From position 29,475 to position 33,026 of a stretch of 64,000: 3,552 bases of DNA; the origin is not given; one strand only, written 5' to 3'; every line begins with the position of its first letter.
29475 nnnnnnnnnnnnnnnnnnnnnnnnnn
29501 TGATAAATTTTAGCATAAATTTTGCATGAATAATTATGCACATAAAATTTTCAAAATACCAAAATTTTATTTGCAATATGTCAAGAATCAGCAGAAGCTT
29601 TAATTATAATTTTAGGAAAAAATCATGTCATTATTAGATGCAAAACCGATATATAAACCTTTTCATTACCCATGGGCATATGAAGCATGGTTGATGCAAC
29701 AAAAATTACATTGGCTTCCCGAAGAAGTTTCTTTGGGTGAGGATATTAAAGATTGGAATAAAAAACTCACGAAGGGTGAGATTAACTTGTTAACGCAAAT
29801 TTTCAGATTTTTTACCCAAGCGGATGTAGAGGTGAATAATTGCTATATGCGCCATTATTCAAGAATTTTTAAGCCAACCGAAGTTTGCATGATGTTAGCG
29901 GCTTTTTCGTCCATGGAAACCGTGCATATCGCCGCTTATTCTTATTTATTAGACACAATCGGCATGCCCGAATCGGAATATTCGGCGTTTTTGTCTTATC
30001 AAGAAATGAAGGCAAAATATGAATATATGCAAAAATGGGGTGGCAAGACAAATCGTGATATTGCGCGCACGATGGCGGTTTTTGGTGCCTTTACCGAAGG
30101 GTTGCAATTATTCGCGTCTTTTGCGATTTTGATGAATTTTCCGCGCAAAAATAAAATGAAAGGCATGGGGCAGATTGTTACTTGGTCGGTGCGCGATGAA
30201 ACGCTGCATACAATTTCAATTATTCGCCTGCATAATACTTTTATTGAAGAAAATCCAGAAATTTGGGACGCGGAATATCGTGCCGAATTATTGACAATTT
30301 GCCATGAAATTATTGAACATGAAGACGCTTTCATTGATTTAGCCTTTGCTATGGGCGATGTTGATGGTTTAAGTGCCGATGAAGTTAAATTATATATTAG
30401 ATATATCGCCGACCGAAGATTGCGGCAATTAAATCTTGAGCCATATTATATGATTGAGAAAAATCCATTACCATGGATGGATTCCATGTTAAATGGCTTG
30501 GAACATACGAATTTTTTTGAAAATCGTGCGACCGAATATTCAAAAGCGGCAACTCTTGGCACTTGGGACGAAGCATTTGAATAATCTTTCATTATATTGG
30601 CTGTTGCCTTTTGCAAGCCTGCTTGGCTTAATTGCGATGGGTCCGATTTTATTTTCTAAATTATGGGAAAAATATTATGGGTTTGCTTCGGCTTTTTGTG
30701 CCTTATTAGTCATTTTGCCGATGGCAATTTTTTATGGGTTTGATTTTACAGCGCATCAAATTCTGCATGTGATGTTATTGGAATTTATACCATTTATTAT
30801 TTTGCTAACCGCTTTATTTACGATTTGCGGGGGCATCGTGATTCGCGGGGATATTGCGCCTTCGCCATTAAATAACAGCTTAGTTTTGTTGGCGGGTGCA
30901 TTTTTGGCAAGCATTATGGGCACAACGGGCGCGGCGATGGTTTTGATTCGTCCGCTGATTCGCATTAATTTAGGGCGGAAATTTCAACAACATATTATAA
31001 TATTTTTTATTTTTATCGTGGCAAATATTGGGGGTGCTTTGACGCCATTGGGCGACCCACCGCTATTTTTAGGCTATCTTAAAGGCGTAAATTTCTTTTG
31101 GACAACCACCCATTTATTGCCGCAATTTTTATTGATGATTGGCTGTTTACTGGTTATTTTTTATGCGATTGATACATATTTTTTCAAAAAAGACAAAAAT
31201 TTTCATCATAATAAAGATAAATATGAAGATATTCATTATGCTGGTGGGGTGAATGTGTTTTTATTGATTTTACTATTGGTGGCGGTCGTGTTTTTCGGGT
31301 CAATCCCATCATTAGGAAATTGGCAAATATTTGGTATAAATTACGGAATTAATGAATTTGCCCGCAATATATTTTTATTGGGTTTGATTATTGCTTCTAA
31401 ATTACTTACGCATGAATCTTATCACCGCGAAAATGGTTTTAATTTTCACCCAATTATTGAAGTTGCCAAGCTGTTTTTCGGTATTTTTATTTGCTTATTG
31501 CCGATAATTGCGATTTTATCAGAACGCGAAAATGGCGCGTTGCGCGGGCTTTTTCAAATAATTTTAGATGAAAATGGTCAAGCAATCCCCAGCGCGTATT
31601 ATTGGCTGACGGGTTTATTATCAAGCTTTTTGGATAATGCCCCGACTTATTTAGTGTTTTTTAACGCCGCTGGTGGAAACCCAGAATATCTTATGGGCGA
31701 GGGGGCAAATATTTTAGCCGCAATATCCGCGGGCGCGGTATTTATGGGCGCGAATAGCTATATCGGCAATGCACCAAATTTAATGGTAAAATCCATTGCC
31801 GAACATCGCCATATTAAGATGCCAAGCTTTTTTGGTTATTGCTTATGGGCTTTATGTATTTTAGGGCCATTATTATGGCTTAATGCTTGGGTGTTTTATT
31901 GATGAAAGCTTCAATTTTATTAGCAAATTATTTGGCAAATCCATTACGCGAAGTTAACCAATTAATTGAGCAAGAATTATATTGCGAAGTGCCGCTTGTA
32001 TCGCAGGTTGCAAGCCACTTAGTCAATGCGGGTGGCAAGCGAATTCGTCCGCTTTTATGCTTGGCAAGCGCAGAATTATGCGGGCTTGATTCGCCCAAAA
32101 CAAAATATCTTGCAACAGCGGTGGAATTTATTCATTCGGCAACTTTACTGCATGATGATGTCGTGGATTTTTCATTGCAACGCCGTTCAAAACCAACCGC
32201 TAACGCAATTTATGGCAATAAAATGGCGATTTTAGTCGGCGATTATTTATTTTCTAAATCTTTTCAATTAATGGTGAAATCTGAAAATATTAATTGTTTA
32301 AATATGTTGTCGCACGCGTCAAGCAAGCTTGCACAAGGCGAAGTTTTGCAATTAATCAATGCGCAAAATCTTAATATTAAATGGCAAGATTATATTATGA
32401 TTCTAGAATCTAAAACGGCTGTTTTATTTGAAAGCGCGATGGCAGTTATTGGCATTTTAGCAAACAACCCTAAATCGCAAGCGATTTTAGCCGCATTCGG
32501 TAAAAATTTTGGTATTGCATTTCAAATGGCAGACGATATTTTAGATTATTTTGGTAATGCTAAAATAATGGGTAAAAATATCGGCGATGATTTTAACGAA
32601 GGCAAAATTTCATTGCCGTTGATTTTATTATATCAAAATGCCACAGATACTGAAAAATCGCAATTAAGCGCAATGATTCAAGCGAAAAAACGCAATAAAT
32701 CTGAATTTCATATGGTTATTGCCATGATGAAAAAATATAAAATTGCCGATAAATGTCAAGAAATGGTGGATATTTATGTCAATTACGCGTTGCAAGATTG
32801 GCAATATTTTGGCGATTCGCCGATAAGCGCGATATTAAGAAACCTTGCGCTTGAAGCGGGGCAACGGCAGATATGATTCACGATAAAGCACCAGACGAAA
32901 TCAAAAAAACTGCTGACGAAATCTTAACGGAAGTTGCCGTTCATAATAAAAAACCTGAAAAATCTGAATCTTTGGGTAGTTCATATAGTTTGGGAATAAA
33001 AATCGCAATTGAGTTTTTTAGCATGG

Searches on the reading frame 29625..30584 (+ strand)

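Call 18: search_protein_families(library=pfam, proteins=[window:29625-30584:+], max_evalue=0.001)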
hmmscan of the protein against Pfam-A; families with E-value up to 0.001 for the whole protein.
window:29625-30584:+ (319 aa): 1 family
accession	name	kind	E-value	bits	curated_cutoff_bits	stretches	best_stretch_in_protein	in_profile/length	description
PF00268.27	Ribonuc_red_sm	-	4e-73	246.7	33.6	1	10-281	4-281/281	Ribonucleotide reductase, small chain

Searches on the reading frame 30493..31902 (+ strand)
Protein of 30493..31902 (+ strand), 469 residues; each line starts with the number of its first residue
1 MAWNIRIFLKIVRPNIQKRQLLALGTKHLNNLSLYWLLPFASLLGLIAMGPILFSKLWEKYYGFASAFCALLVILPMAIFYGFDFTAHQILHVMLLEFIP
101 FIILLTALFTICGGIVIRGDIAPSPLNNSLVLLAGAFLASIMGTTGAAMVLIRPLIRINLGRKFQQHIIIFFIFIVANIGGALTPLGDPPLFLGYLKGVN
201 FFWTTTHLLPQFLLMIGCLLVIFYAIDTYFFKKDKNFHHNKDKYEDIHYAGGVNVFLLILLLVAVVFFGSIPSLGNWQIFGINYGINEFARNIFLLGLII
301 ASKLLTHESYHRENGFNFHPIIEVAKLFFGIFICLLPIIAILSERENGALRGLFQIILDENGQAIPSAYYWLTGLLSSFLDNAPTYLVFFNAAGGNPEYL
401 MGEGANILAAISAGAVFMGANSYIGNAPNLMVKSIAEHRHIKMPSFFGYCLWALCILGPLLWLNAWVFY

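Call 18: search_protein_families(library=pfam, proteins=[window:30493-31902:+], max_evalue=0.001)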
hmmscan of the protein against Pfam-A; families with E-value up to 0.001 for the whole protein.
window:30493-31902:+ (469 aa): 2 families
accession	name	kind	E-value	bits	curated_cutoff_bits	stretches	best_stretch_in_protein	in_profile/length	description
PF16980.11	CitMHS_2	-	3.7e-167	557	25.7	1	31-469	3-448/448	Putative citrate transport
PF03600.22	CitMHS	-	5.2e-10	39.4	31.9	1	129-395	77-316/336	Citrate transporter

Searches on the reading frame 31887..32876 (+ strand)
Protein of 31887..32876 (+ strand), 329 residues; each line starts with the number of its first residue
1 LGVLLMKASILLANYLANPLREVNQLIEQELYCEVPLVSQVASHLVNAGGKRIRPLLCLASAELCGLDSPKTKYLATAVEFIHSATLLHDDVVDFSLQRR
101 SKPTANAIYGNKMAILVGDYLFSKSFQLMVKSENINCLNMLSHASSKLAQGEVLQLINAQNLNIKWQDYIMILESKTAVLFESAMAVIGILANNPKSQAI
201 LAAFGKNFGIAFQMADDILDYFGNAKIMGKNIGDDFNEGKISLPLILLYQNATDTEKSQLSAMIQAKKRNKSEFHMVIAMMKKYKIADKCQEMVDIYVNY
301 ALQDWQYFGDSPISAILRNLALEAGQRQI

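Call 18: search_protein_families(library=pfam, proteins=[window:31887-32876:+], max_evalue=0.001)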
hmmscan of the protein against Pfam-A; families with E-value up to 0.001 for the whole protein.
window:31887-32876:+ (329 aa): 1 family
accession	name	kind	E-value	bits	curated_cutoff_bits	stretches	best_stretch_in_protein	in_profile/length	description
PF00348.22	polyprenyl_synt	-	5.3e-73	245.8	27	1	36-279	2-249/251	Polyprenyl synthetase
